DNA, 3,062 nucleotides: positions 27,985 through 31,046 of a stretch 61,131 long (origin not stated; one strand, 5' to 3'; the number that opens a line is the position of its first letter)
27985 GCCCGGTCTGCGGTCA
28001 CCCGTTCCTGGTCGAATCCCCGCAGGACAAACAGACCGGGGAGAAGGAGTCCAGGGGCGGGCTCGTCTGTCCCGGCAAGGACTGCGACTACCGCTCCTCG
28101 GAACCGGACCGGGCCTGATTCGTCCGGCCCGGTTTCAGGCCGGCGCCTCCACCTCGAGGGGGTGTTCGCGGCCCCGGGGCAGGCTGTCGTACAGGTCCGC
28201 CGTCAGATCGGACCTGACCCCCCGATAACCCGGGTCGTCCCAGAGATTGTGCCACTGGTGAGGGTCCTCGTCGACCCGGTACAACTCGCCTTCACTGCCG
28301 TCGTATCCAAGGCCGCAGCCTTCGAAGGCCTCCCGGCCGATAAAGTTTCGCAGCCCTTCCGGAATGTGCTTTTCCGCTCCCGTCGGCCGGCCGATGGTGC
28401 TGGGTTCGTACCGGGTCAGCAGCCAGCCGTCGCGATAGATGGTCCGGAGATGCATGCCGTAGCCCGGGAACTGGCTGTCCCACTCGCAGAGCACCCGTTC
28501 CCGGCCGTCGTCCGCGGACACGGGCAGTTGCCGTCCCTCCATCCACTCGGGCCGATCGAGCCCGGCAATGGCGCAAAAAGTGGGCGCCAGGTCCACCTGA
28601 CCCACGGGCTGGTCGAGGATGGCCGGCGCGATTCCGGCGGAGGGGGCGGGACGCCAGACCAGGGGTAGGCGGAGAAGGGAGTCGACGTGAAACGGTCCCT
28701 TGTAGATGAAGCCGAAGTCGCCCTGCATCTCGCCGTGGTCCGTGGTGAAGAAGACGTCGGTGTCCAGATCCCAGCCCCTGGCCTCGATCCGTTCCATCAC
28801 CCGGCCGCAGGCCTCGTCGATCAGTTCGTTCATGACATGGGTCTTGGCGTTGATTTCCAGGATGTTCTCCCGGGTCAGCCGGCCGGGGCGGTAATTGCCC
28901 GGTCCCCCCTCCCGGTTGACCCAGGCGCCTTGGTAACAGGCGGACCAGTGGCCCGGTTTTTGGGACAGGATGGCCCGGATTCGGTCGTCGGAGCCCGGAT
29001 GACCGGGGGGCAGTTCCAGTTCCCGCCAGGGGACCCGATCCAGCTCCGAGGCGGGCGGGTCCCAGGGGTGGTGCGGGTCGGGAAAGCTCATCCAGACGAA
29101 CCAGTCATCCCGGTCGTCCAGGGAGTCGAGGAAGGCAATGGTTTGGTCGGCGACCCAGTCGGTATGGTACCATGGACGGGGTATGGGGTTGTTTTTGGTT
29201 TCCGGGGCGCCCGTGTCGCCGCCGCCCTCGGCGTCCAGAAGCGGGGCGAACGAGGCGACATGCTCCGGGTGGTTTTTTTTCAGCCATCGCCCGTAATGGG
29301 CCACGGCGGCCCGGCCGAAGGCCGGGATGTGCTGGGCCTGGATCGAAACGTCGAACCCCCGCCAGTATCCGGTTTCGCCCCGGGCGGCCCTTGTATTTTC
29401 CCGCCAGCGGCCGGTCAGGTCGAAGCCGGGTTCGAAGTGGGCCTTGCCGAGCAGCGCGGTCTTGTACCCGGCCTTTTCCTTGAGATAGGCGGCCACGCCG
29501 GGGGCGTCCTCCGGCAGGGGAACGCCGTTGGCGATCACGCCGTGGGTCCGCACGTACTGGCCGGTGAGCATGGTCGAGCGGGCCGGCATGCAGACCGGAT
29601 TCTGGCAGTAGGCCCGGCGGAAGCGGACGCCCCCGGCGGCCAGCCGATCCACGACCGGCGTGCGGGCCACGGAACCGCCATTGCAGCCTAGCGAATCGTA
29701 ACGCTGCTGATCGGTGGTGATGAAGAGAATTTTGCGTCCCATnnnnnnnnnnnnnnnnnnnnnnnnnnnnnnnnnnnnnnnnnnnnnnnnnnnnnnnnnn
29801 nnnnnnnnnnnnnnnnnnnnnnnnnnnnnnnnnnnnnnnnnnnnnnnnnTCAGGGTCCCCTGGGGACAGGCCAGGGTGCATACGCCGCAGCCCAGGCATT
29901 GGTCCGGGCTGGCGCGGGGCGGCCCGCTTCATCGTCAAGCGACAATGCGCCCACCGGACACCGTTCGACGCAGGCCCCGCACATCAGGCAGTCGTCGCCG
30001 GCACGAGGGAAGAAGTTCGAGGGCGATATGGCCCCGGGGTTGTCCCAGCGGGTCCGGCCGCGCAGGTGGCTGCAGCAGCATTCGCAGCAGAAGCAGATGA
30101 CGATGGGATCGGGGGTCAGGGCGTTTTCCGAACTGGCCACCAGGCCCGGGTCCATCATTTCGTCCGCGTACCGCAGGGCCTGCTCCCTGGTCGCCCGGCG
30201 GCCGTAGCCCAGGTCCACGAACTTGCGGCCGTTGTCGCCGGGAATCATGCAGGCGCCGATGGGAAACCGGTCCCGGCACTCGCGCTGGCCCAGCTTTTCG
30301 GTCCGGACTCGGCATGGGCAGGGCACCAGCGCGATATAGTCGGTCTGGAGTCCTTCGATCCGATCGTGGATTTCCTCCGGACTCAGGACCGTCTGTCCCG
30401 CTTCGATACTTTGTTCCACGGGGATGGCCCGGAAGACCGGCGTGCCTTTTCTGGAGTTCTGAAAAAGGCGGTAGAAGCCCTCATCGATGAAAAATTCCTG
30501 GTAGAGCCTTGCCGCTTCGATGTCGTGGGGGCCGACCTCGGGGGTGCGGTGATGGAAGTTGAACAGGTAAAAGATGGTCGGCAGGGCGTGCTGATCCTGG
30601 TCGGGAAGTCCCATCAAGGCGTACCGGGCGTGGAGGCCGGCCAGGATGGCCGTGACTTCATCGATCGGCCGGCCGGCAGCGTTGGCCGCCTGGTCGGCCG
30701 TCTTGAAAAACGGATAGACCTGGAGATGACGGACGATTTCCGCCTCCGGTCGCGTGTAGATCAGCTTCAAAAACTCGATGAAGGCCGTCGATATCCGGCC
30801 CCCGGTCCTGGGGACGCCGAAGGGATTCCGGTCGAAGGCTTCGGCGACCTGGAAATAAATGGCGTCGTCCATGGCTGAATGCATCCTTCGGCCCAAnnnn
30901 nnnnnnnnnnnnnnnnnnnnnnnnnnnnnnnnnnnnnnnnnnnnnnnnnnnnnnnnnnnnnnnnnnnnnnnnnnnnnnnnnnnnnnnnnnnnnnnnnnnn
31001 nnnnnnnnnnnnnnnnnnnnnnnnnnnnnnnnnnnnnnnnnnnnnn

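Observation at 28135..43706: Sigma-54/GAF-controlled cluster of cytoplasmic sulfate-ester and haloalkane hydrolases with TAXI-TRAP uptake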

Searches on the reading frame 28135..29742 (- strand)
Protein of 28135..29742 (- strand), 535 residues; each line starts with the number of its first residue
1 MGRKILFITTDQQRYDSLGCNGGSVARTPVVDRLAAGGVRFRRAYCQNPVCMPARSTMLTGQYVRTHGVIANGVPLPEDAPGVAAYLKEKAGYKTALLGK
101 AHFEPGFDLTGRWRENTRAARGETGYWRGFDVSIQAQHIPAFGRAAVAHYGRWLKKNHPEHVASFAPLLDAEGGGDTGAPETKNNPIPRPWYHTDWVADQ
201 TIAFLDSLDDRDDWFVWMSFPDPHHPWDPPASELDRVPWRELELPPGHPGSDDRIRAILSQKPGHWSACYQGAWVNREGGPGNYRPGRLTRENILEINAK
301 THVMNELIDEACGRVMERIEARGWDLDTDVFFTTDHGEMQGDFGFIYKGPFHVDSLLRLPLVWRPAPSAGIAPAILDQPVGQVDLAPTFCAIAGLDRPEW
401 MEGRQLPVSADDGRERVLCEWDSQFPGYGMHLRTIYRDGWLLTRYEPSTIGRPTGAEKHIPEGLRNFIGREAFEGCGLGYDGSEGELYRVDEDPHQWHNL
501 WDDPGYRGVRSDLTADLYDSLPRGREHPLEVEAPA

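Call 4: search_protein_families(library=pfam, proteins=[window:28135-29742:-], max_evalue=0.01)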
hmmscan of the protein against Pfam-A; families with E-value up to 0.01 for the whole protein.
window:28135-29742:- (535 aa): 3 families
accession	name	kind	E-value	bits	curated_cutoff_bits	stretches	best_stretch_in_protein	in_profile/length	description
PF00884.28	Sulfatase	-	1.1e-30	107.5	25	1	5-394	3-300/301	Sulfatase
PF01663.27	Phosphodiest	-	1.7e-10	41.5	23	1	7-81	3-74/342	Type I phosphodiesterase / nucleotide pyrophosphatase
PF16347.10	SGSH_C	-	6.1e-08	33.4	29.3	1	342-406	2-64/154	N-sulphoglucosamine sulphohydrolase, C-terminal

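Call 5: search_protein_families(library=ncbifam, proteins=[window:28135-29742:-], max_evalue=0.01)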
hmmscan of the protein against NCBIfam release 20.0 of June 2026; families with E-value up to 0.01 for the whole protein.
window:28135-29742:- (535 aa): 4 families
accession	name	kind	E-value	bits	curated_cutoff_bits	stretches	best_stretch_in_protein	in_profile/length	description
NF010322.0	PRK13759.1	equivalog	4e-47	160.8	481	1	4-407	8-377/486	arylsulfatase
NF045661.1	HdlasePehA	equivalog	5.8e-37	127.4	900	1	3-421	3-408/506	phosphoric/sulfuric ester hydrolase PehA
TIGR03417.1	chol_sulfatase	equivalog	2.2e-35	122.5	433.45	2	4-104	4-104/500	choline-sulfatase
NF052527.1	Mn_arylsulf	exception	2.5e-21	76.2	850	1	4-232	3-218/479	manganese-dependent arylsulfatase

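Call 26: search_solved_structures(query=window:28135-29742:-, max_evalue=0.00001, show_alignments=1)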
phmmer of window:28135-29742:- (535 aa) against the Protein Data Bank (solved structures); distinct sequences matched with E-value up to 0.00001: 77 (the best 60 are shown).
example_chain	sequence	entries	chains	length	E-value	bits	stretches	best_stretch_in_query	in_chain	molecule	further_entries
4upl_A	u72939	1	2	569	3.6e-32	114.9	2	4-109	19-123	SULFATASE FAMILY PROTEIN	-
4upi_A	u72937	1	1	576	1.1e-31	113.3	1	2-422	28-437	SULFATASE FAMILY PROTEIN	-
7oz8_AAA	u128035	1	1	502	1.2e-31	113.1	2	173-409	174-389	Choline-sulfatase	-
9s8y_A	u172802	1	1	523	2.7e-30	108.6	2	4-105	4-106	Sulfatase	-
7ebp_A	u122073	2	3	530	1.4e-29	106.3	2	4-105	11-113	Sulfatase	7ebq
6hhm_A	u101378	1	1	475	7.6e-26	94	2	10-114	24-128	Arylsulfatase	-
5g2v_A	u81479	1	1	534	4.3e-25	91.5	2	4-108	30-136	N-ACETYLGLUCOSAMINE-6-SULFATASE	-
9s03_A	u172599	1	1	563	3.6e-23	85.1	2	24-104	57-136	Putative sulfatase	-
4upk_A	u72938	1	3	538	7.6e-23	84.1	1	4-406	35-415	PHOSPHONATE MONOESTER HYDROLASE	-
7p24_AAA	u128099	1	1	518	1.8e-21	79.5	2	5-105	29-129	Mucin-desulfating sulfatase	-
4uph_A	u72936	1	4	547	3.8e-21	78.4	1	4-408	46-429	SULFATASE (SULFURIC ESTER HYDROLASE) PROTEIN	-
2w8s_A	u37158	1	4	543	2.9e-19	72.2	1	4-414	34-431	PHOSPHONATE MONOESTER HYDROLASE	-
9koq_A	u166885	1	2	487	4.3e-19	71.7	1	5-360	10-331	Sulfatase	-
7lha_A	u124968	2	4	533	8.6e-19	70.7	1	4-104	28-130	Exo-L-galactose-6-sulfatase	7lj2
6fny_A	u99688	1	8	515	1.1e-18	70.4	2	287-422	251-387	Choline-sulfatase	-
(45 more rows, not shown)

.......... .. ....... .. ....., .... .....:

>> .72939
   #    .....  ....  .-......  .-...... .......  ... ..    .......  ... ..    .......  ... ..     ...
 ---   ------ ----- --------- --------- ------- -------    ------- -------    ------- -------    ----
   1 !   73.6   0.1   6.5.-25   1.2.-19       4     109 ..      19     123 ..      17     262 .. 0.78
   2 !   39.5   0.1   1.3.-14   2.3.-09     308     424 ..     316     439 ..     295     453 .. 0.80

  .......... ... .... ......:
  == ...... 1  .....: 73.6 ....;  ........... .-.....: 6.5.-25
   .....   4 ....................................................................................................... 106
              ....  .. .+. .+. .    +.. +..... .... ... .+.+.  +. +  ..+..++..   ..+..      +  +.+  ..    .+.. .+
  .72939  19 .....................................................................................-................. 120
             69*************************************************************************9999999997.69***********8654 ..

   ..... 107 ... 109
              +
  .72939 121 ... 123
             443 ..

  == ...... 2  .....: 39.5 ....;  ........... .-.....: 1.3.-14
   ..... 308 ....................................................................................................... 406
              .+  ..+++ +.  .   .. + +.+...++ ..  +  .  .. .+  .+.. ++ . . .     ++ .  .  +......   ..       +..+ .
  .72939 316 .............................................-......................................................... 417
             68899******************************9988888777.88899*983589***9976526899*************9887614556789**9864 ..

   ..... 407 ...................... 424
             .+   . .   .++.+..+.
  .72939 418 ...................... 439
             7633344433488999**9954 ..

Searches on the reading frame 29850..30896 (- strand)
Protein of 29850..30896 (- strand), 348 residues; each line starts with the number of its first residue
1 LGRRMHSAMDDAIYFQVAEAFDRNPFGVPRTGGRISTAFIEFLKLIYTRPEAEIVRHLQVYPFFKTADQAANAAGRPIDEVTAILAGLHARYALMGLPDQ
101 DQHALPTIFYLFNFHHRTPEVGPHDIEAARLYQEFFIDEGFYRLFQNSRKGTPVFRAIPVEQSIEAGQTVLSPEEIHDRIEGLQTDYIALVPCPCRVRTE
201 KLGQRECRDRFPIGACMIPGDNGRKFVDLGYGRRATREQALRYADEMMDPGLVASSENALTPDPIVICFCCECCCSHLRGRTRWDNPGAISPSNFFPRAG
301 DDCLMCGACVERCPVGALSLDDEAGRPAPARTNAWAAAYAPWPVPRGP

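Call 4: search_protein_families(library=pfam, proteins=[window:29850-30896:-], max_evalue=0.01)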
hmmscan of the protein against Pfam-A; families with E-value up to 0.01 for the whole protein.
window:29850-30896:- (348 aa): 2 families
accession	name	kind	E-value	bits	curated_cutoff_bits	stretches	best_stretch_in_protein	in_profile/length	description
PF00037.32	Fer4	-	1.4e-05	25.1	21.1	1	301-318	6-23/24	4Fe-4S binding domain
PF12798.12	Fer4_3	-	0.0032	18.6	27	1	303-317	1-15/15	4Fe-4S binding domain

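Call 5: search_protein_families(library=ncbifam, proteins=[window:29850-30896:-], max_evalue=0.01)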
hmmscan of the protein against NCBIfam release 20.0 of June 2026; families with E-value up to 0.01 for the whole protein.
window:29850-30896:- (348 aa): 11 families
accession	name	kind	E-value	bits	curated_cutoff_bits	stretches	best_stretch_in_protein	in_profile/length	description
NF058577.1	FdxA_fam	equivalog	2.2e-05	24.5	65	1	301-323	7-29/52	4Fe-4S ferredoxin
TIGR02912.1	sulfite_red_C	equivalog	0.0016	17.5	324.1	1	246-321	152-221/314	sulfite reductase subunit C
NF006305.0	PRK08493.1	equivalog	0.0017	16.5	591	1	301-322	204-225/819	NADH-quinone oxidoreductase subunit G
TIGR04041.1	activase_YjjW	hypoth_equivalog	0.0018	17.7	250.2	1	297-323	37-63/276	YjjW family glycine radical enzyme activase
NF004537.0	PRK05888.1-3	equivalog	0.0021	17.6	163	1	303-323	115-135/204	NADH-quinone oxidoreductase subunit NuoI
NF045490.1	FdxA_Protbact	equivalog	0.0038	17.4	135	1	295-325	32-62/104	ferredoxin FdxA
NF010367.0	PRK13795.1-2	equivalog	0.0056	15.2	456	1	302-326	537-561/584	hypothetical protein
NF040616.1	F420_dehyd_FpoF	exception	0.0069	15.4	475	0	301-329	11-39/337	F420H2 dehydrogenase subunit FpoF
NF040763.1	FeFe_hydrog_A6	exception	0.0078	14.6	765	1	298-323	185-210/571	NADH-dependent [FeFe] hydrogenase, group A6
NF006808.0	PRK09326.1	equivalog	0.0086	15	444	0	301-330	12-41/341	F420H2 dehydrogenase subunit F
NF045874.1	Vhu_polyferre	exception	0.0099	14.6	600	1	300-323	127-150/381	F420-non-reducing hydrogenase associated-polyferredoxin VhuB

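Call 15: search_solved_structures(query=window:29850-30896:-, max_evalue=1, show_alignments=1)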
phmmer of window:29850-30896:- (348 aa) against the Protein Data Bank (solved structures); distinct sequences matched with E-value up to 1: 51.
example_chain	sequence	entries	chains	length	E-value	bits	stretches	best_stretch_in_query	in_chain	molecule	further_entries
9sw6_G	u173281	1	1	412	0.00022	23.6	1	300-331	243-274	Polyferredoxin protein MvhB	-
9sfi_O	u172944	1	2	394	0.00025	23.4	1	301-324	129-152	Ferredoxin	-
5t5i_G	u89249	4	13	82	0.002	20.4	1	301-322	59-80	Tungsten formylmethanofuran dehydrogenase subunit fwdG | Tungsten formylmethanofuran dehydrogenase, subunit G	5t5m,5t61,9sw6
1clf_A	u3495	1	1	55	0.0021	20.4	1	299-322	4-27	FERREDOXIN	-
7eu3_I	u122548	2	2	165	0.0043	19.4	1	303-323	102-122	NAD(P)H-quinone oxidoreductase subunit I, chloroplastic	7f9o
9sw6_H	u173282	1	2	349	0.0057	18.9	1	278-339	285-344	Tungsten formylmethanofuran dehydrogenase, subunit F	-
9sfi_U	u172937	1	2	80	0.0067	18.7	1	300-320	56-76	4Fe-4S binding protein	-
9grx_I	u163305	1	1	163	0.0093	18.3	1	303-323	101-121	NAD(P)H-quinone oxidoreductase subunit I, chloroplastic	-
5t5i_F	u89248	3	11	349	0.015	17.5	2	267-339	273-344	Tungsten formylmethanofuran dehydrogenase subunit fwdF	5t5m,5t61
7wfg_I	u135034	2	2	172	0.019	17.2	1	303-323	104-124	NAD(P)H-quinone oxidoreductase subunit I, chloroplastic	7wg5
6x1o_B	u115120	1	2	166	0.021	17.1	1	260-326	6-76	Oxidoreductase, Fe-S subunit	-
6x6u_B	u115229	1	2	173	0.022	17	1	260-326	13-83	Oxidoreductase, Fe-S subunit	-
1xer_A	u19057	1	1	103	0.032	16.5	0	301-330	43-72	FERREDOXIN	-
2vkr_A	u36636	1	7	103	0.05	15.9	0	301-330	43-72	ZINC-CONTAINING FERREDOXIN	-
9sfi_T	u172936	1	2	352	0.053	15.8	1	301-340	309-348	4Fe-4S ferredoxin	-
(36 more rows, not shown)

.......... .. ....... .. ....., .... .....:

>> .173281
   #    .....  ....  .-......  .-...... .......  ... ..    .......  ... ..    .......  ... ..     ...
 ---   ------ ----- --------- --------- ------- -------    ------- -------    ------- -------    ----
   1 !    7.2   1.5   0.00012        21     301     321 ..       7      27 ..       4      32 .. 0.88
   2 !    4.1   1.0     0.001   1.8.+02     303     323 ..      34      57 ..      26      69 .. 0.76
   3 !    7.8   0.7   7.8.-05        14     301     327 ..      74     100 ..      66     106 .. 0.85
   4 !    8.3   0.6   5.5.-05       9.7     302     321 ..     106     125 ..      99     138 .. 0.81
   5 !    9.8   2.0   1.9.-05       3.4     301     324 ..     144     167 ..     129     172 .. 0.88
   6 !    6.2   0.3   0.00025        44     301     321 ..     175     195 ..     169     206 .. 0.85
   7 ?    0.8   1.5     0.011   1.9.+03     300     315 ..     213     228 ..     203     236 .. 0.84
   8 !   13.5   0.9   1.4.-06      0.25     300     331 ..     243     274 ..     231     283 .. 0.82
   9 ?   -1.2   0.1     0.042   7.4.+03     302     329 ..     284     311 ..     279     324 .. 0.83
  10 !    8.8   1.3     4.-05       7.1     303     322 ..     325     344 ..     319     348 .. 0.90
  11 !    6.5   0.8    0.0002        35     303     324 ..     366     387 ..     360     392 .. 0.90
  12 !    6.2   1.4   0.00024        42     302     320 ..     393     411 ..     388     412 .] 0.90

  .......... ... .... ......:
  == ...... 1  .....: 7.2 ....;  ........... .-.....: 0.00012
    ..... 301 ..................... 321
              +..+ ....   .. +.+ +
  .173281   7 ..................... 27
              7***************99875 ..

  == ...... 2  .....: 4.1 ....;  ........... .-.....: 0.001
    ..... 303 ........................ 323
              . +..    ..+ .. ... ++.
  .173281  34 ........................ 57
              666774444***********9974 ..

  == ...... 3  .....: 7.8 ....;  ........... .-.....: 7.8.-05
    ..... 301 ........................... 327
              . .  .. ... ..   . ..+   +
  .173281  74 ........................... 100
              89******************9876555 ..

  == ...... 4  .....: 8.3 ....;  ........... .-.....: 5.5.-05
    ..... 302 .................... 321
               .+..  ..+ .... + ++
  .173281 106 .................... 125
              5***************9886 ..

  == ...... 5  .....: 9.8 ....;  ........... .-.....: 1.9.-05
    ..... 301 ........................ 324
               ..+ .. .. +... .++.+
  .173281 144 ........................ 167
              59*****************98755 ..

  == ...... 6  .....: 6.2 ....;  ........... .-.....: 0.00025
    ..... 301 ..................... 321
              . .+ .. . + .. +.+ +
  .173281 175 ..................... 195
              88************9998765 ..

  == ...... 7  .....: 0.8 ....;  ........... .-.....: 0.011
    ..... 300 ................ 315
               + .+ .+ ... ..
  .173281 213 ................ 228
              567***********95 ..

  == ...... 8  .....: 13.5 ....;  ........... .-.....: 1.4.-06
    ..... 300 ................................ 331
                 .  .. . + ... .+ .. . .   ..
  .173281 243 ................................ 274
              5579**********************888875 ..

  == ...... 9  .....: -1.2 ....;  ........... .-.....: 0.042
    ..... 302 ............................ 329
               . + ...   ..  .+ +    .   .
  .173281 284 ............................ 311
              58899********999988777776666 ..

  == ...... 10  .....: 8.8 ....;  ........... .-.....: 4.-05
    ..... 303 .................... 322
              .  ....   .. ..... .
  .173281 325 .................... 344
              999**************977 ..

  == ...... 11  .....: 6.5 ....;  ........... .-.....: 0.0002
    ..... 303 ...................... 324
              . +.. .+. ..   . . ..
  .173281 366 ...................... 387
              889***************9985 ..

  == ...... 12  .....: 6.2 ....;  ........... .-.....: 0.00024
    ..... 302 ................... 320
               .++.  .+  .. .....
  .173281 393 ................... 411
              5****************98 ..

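Call 95: search_protein_representatives(protein=window:29925-30896:-)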
Query: 324 residues. Proteins with E-value up to 0.001 (for the whole library): 1487; up to 1e-10: 654; up to 1e-30: 28. The best 150 are listed.
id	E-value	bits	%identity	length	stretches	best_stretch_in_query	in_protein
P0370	1.4e-97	343.2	48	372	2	11-323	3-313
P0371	8.3e-77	275.0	48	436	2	99-321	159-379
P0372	1.5e-75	270.8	42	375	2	13-323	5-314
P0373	2.7e-71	256.8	55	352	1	127-324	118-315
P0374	1.2e-68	248.1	48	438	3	102-320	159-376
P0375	2.4e-65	237.3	38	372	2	16-321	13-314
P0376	2.9e-59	217.3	39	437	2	101-322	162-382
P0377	3.3e-57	210.5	49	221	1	122-322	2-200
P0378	9.3e-56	205.8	53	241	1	154-323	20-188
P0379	4.0e-54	200.4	43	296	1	9-233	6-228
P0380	1.7e-50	188.5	36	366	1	14-318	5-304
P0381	6.7e-50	186.5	40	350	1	103-323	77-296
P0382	1.0e-47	179.3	42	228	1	9-223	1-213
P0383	2.5e-46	174.8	34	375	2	19-323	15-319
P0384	3.4e-45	171.0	60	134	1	13-143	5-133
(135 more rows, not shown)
